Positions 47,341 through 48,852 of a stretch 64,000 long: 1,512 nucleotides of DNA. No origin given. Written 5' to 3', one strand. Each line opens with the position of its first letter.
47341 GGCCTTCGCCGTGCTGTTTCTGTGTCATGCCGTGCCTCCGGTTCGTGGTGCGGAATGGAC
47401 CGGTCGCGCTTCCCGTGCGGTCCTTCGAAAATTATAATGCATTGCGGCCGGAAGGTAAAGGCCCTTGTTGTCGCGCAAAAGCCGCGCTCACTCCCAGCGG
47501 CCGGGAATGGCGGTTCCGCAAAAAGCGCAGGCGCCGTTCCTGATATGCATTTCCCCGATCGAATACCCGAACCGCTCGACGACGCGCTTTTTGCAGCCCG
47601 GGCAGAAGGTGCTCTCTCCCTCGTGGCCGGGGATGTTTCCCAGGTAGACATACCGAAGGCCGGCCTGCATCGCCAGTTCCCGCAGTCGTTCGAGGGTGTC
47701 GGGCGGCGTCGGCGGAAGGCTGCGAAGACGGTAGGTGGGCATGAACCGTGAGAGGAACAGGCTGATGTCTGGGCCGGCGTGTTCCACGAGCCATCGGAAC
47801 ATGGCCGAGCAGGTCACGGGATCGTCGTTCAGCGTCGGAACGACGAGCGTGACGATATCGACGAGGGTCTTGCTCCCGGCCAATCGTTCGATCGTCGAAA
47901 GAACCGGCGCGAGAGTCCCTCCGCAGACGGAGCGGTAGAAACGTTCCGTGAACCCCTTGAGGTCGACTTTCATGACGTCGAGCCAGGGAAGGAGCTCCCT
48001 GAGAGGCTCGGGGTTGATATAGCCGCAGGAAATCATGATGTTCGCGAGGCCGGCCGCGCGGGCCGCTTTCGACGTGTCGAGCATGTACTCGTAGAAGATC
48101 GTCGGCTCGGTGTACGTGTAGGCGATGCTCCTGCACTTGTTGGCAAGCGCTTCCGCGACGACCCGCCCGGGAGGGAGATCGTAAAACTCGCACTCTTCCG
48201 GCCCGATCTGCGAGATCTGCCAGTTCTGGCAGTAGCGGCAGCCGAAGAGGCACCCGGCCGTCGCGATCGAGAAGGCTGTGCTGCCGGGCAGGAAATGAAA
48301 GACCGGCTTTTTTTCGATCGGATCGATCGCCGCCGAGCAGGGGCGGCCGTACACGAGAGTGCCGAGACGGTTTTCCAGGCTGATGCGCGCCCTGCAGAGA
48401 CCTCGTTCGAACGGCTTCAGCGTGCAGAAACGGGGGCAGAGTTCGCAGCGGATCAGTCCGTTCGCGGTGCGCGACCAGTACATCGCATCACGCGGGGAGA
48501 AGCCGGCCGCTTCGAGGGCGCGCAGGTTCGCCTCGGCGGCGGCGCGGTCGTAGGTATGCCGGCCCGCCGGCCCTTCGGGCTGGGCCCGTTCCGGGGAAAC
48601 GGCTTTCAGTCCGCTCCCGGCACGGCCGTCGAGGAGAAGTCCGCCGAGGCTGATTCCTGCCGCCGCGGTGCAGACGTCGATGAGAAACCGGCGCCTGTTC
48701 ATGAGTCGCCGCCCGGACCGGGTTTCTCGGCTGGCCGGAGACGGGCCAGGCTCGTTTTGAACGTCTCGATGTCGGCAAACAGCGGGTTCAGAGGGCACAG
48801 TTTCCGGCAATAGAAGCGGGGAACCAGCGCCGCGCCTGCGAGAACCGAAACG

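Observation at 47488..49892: Twin-arginine-signal radical SAM enzyme translationally coupled to a NosR/NapH-like FMN-binding polyferredoxin membrane protein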

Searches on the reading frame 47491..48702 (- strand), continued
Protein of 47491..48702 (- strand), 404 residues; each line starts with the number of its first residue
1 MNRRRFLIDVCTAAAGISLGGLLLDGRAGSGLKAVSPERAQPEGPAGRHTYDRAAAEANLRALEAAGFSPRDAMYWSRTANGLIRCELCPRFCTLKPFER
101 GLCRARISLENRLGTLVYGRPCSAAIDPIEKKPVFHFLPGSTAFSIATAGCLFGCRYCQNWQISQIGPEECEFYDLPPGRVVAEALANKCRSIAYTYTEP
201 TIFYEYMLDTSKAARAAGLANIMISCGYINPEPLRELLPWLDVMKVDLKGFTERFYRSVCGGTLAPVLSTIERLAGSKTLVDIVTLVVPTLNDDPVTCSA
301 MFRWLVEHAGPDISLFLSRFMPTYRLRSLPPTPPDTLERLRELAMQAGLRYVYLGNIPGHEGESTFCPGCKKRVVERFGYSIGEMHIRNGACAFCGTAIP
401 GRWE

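Call 45: find_encoding_contigs(protein=P0023, flank=6000, max_places=1)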
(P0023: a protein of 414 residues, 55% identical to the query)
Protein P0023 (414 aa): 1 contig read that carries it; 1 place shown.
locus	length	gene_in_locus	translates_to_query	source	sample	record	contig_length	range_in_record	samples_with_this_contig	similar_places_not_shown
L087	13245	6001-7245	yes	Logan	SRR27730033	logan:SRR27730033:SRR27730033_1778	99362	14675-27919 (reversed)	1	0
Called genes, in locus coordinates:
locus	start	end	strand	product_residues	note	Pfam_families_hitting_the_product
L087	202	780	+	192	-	PF07638:Sigma70_ECF, PF04542:Sigma70_r2, PF08281:Sigma70_r4_2, PF04545:Sigma70_r4, PF13384:HTH_23 (faint)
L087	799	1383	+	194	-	-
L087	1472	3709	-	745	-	PF13646:HEAT_2, PF18991:DUF5724 (weak), PF25063:ARM_TT21_C, PF23914:TPR_CcmH_CycH (weak), PF07719:TPR_2 (weak), PF13181:TPR_8 (weak), PF13414:TPR_11, PF12895:ANAPC3, +16 more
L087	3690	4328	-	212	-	-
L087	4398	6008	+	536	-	PF04205:FMN_bind, PF12801:Fer4_5 (weak)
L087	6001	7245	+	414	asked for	PF04055:Radical_SAM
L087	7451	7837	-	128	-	-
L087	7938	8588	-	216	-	PF13241:NAD_binding_7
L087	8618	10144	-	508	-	PF14537:Cytochrom_c3_2 (faint), PF09699:Paired_CXXCH_1 (faint), PF13435:Cytochrome_C554 (faint), PF14522:Cytochrome_C7 (faint), PF22113:Mtrc-MtrF_II-IV_dom (faint)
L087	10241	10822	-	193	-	PF00578:AhpC-TSA, PF08534:Redoxin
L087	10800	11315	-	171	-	PF00578:AhpC-TSA, PF08534:Redoxin, PF13098:Thioredoxin_2 (weak), PF13905:Thioredoxin_8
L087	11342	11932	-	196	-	PF06271:RDD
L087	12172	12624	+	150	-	PF00149:Metallophos (faint), PF12850:Metallophos_2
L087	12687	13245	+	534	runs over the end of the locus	PF00496:SBP_bac_5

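Call 46: find_encoding_contigs(protein=P0024, flank=6000, max_places=1)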
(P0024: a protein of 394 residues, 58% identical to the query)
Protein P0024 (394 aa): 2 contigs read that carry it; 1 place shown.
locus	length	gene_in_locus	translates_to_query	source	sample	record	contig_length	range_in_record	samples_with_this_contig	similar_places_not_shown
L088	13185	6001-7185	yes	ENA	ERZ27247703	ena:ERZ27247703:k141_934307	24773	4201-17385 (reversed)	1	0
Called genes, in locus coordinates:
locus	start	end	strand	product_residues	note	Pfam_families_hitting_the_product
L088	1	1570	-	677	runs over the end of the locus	PF07715:Plug, PF00593:TonB_dep_Rec_b-barrel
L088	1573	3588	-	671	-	PF07715:Plug, PF00593:TonB_dep_Rec_b-barrel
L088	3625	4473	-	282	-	PF12146:Hydrolase_4, PF00561:Abhydrolase_1, PF12697:Abhydrolase_6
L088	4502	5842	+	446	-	PF04205:FMN_bind, PF12801:Fer4_5, PF00037:Fer4 (faint), PF12837:Fer4_6 (faint), PF13237:Fer4_10 (faint), PF12801:Fer4_5 (weak), PF12838:Fer4_7, PF13187:Fer4_9 (weak)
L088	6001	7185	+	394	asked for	PF04055:Radical_SAM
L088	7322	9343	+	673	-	PF01555:N6_N4_Mtase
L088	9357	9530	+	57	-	-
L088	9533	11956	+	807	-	PF02463:SMC_N (weak), PF13476:AAA_23 (weak)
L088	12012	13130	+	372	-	PF17761:DUF1016_N, PF06250:YhcG_C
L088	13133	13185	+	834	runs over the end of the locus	PF04851:ResIII, PF18766:SWI2_SNF2 (faint)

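Call 47: find_encoding_contigs(protein=P0030, flank=6000, max_places=1)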
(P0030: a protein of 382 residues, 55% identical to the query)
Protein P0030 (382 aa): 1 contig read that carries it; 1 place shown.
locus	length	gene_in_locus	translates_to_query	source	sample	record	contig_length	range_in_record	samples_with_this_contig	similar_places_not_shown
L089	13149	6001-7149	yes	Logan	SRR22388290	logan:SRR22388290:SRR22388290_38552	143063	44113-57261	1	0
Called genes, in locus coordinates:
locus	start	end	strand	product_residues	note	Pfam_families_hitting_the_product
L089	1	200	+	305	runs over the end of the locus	PF00892:EamA, PF03151:TPT (faint), PF06027:SLC35F (weak), PF00892:EamA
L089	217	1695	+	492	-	PF04542:Sigma70_r2, PF04539:Sigma70_r3, PF04545:Sigma70_r4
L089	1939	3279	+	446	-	PF03068:PAD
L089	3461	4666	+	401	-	PF00871:Acetate_kinase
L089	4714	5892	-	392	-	PF03781:FGE-sulfatase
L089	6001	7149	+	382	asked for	PF04055:Radical_SAM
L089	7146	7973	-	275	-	PF00520:Ion_trans, PF07885:Ion_trans_2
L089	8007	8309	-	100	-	-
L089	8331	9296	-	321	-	-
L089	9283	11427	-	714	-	PF00176:SNF2-rel_dom, PF00270:DEAD, PF04851:ResIII, PF00271:Helicase_C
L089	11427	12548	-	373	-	PF01476:LysM, PF23457:LysM2_NFP (faint), PF23472:LysM2_CERK1_LYK3_4_5 (faint), PF01476:LysM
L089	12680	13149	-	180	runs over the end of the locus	-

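Call 48: find_encoding_contigs(protein=P0048, flank=6000, max_places=1)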
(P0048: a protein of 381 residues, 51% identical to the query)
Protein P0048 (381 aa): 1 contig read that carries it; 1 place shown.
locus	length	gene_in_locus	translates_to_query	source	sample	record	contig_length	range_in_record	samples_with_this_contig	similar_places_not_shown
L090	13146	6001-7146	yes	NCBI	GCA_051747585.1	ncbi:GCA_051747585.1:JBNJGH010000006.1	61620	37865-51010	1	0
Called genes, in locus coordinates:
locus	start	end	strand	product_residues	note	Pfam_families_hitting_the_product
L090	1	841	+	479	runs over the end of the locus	PF00140:Sigma70_r1_2 (weak), PF04542:Sigma70_r2, PF04539:Sigma70_r3 (weak), PF04545:Sigma70_r4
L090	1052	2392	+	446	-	PF03068:PAD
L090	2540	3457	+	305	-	PF02737:3HCDH_N, PF00725:3HCDH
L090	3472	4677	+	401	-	PF00871:Acetate_kinase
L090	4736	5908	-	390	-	PF03781:FGE-sulfatase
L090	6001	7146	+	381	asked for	PF04055:Radical_SAM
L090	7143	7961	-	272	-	PF00520:Ion_trans, PF07885:Ion_trans_2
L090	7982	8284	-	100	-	-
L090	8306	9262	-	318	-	-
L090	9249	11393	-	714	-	PF00176:SNF2-rel_dom, PF00270:DEAD, PF04851:ResIII, PF00271:Helicase_C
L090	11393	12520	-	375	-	PF01476:LysM (weak), PF23457:LysM2_NFP (faint), PF23472:LysM2_CERK1_LYK3_4_5 (faint), PF01476:LysM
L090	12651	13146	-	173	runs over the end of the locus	-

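Call 70: search_protein_families(library=pfam, proteins=[L053:5783-7906:+, L047:3849-5390:+, L005:2863-3555:+, L011:5576-7249:+, L060:7182-11126:+, L064:6656-7723:+, L009:5832-7757:+, L085:4559-6001:+], max_evalue=0.001)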
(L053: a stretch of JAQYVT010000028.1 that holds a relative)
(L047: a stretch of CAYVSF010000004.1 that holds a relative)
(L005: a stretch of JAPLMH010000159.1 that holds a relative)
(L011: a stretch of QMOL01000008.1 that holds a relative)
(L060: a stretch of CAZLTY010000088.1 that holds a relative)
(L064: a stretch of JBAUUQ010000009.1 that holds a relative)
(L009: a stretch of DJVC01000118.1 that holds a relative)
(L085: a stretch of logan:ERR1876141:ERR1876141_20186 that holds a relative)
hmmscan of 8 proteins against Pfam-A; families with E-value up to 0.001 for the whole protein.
L053:5783-7906:+ (708 aa): 1 family
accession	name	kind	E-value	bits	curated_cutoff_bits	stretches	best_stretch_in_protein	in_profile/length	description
PF01564.23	Spermine_synth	-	8.3e-12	45.5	22.9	1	278-397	6-130/186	Spermine/spermidine synthase domain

L047:3849-5390:+ (514 aa): 2 families
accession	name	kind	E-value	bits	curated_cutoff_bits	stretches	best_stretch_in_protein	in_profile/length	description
PF01875.22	Memo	-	6.5e-59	199.8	27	1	47-318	2-268/269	Memo-like protein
PF01871.22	AMMECR1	-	1.8e-53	180.9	25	1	344-509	2-167/168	AMMECR1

L005:2863-3555:+ (231 aa): 1 family
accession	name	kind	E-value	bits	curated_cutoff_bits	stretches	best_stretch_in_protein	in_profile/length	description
PF13386.12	DsbD_2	-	2.8e-20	73.5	24.9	1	24-194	7-179/199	Cytochrome C biogenesis protein transmembrane region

L011:5576-7249:+ (558 aa): 3 families
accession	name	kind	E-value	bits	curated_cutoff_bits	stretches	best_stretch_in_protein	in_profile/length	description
PF13386.12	DsbD_2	-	4.9e-20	72.7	24.9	1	17-196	3-195/199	Cytochrome C biogenesis protein transmembrane region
PF12801.12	Fer4_5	-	1.1e-13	51.4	22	2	414-458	2-46/48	4Fe-4S binding domain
PF04205.19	FMN_bind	-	4.4e-08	34.1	22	1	243-321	1-76/77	FMN-binding domain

L060:7182-11126:+ (1315 aa): 4 families
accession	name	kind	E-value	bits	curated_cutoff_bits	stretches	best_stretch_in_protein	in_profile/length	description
PF12801.12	Fer4_5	-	2.6e-14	53.3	22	2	1054-1095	5-46/48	4Fe-4S binding domain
PF04205.19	FMN_bind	-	5.6e-10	40.2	22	1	884-958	1-73/77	FMN-binding domain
PF01564.23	Spermine_synth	-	9.3e-07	29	22.9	1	282-365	8-93/186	Spermine/spermidine synthase domain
PF07690.21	MFS_1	-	1e-06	28.4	33.4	1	607-791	4-182/347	Major Facilitator Superfamily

L064:6656-7723:+ (356 aa): 1 family
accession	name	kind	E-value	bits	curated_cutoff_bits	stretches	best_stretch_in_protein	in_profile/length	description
PF04015.17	DUF362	-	2.2e-23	83.8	24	1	117-307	1-198/200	Domain of unknown function (DUF362)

L009:5832-7757:+ (642 aa): 3 families
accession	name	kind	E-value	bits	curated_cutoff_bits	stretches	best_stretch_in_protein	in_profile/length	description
PF12801.12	Fer4_5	-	1.2e-12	48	22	2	511-553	3-45/48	4Fe-4S binding domain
PF13386.12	DsbD_2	-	3.2e-12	47.2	24.9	1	91-278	3-198/199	Cytochrome C biogenesis protein transmembrane region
PF04205.19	FMN_bind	-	1.7e-05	25.8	22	1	346-421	1-71/77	FMN-binding domain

L085:4559-6001:+ (481 aa): 2 families
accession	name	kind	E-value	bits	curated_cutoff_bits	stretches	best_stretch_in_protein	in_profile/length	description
PF04205.19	FMN_bind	-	8.4e-13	49.2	22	1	95-175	1-76/77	FMN-binding domain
PF12801.12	Fer4_5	-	4.7e-09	36.5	22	1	293-334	3-44/48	4Fe-4S binding domain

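Call 75: predict_structure(alignment_id=A1)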
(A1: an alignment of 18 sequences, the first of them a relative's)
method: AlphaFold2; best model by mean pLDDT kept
length: 404 residues; sequences in the alignment: 18
mean_pLDDT: 86.0   pTM: 0.81
mean pLDDT of the five models: 86.0, 86.0, 84.9, 84.7, 82.7
residues with pLDDT >= 90: 246; 70-90: 108; 50-70: 23; < 50: 27
segments of 3 or more residues with pLDDT < 50: 24-48
pLDDT, mean of each block of 10 residues (from residue 1): 83 72 42 31 43 93 91 93 87 90 89 93 91 88 88 69 72 92 98 80 89 96 81 91 92 91 89 93 93 97 98 95 84 97 98 91 95 93 93 97 89
secondary structure, 60 per line:
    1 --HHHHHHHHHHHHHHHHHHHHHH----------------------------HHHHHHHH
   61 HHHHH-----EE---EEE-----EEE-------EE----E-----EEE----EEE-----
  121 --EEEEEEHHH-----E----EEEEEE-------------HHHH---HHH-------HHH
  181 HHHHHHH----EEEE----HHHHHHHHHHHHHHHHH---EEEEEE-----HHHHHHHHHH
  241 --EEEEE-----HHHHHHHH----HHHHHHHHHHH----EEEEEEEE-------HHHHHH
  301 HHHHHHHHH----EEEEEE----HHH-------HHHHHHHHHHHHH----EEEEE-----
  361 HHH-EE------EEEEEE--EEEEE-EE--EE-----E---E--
elements in order: H3-24 H53-65 E76-78 E84-86 E106-108 E113-115 E123-128 E142-147 H161-164 H178-187 E192-195 H200-216 E220-225 H231-240 E243-247 H253-260 H265-275 E280-287 H295-309 E314-319 H334-346 E351-355 E373-378 E381-385

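Call 77: fold_search(model_id=the predicted structure, library=pdb)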
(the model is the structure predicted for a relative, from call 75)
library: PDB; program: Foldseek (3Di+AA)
matches with E <= 10: 1685; with E <= 0.001: 100
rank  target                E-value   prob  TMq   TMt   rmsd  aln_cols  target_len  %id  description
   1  3cb8_A                3.1e-14  1.00  0.49  0.79   3.3       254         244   19  4Fe-4S-Pyruvate formate-lyase activating enzyme in complex with AdoMet and a peptide substrate (released 2008-10-28)
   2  8fo0                  6.8e-14  1.00  0.50  0.80   3.2       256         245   17  The structure of a crystallizable variant of E. coli pyruvate formate-lyase activating enzyme bound to a partially cleav (released 2023-05-24)
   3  3c8f                  1.5e-13  1.00  0.50  0.80   2.8       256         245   19  4Fe-4S-Pyruvate formate-lyase Activating Enzyme with partially disordered AdoMet (released 2008-10-28)
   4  7bi7_B                7.6e-08  1.00  0.40  0.58   4.3       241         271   16  An Unexpected P-Cluster like Intermediate En Route to the Nitrogenase FeMo-co (released 2021-03-10)
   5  6djt                  1.0e-07  1.00  0.35  0.46   5.8       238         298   19  Structure of TYW1 with a lysine-pyruvate adduct bound (released 2018-06-13)
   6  3can                  1.2e-07  1.00  0.37  0.90   2.0       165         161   14  Crystal structure of a domain of pyruvate-formate lyase-activating enzyme from Bacteroides vulgatus ATCC 8482 (released 2008-03-04)
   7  7bi7_A                1.4e-07  1.00  0.40  0.57   4.3       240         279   16  An Unexpected P-Cluster like Intermediate En Route to the Nitrogenase FeMo-co (released 2021-03-10)
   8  5exj                  1.7e-07  1.00  0.42  0.59   3.9       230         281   15  Crystal structure of M. tuberculosis lipoyl synthase at 1.64 A resolution (released 2016-08-10)
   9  5exi                  2.4e-07  1.00  0.42  0.59   4.0       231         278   14  Crystal structure of M. tuberculosis lipoyl synthase at 2.28 A resolution (released 2016-08-10)
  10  6y1x_A                2.9e-07  1.00  0.43  0.65   4.7       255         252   16  X-ray structure of the radical SAM protein NifB, a key nitrogenase maturating enzyme (released 2020-06-17)
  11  8trw_A                4.1e-07  1.00  0.41  0.55   4.1       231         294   14  Structure of human LIAS (released 2025-06-11)
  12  8v0j_B                5.0e-07  1.00  0.42  0.54   3.7       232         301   16  Structure of the complex between Human LIAS and H-protein in the presence of s-adenosyl-l-methionine (released 2025-08-20)
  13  9c19_C                6.3e-07  1.00  0.40  0.53   4.1       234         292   16  Structure of human LIAS (released 2025-07-09)
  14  7jma                  7.1e-07  1.00  0.36  0.64   3.0       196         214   16  Crystal structure of the apo form of Nitrogenase iron-molybdenum cofactor biosynthesis enzyme NifB from Methanothermobac (released 2020-10-28)
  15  9dfw_B                7.6e-07  1.00  0.42  0.56   3.6       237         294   13  X-ray crystal structure of an engineered Viperin-like enzyme from T. virens with bound CTP and SAM (released 2025-02-12)
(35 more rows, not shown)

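Call 82: search_protein_families(library=ncbifam, proteins=[L047:3849-5390:+, L053:5783-7906:+], max_evalue=0.00001)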
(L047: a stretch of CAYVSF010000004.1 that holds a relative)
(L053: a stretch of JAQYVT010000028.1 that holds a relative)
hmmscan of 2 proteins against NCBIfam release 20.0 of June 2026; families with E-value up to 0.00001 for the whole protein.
L047:3849-5390:+ (514 aa): 5 families
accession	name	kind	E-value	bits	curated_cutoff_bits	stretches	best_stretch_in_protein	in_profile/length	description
TIGR04336.1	AmmeMemoSam_B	hypoth_equivalog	6.4e-71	238.8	26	1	45-320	1-270/270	AmmeMemoRadiSam system protein B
NF001987.0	PRK00782.1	equivalog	1.1e-57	195.3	295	1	45-321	3-266/267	MEMO1 family protein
TIGR04335.1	AmmeMemoSam_A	hypoth_equivalog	5.8e-50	169.1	99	1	341-510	2-175/175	AmmeMemoRadiSam system protein A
NF002000.0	PRK00801.1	equivalog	1.4e-46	158.2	273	1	333-514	3-188/201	hypothetical protein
TIGR00296.1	TIGR00296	hypoth_equivalog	3.4e-42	144.4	91.05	1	333-514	3-192/200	TIGR00296 family protein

L053:5783-7906:+ (708 aa): 6 families
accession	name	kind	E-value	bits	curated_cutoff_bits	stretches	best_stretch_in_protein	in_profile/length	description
NF002956.0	PRK03612.1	equivalog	8.5e-26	90.4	472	1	13-395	20-413/522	polyamine aminopropyltransferase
NF002010.0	PRK00811.1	equivalog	8.7e-15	54.7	260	1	238-468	24-265/287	polyamine aminopropyltransferase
TIGR00417.1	speE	equivalog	1.3e-10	41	249.55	1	242-442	22-232/271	spermidine synthase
NF037959.1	MFS_SpdSyn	subfamily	6.2e-07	28.5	40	1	313-428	300-409/480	fused MFS/spermidine synthase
NF003380.0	PRK04457.1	equivalog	1.6e-06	27.4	304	1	290-404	69-185/265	polyamine aminopropyltransferase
NF002435.0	PRK01581.1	equivalog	2.8e-06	26.7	537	1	261-395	120-264/374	polyamine aminopropyltransferase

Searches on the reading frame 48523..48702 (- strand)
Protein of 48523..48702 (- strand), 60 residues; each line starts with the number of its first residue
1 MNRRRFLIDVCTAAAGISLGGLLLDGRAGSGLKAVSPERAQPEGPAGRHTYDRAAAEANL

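Call 53: search_protein_families(library=pfam, proteins=[window:48523-48702:-], max_evalue=10)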
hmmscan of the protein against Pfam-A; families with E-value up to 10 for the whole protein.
seq(60 aa): 0 families

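Call 54: search_protein_families(library=ncbifam, proteins=[window:48523-48702:-], max_evalue=10)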
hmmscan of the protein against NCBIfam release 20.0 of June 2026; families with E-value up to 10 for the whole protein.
seq(60 aa): 1 family
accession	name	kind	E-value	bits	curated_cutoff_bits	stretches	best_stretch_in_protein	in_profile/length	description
TIGR01409.1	TAT_signal_seq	domain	0.064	13.6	16.7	1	2-21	2-21/29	twin-arginine translocation signal domain-containing protein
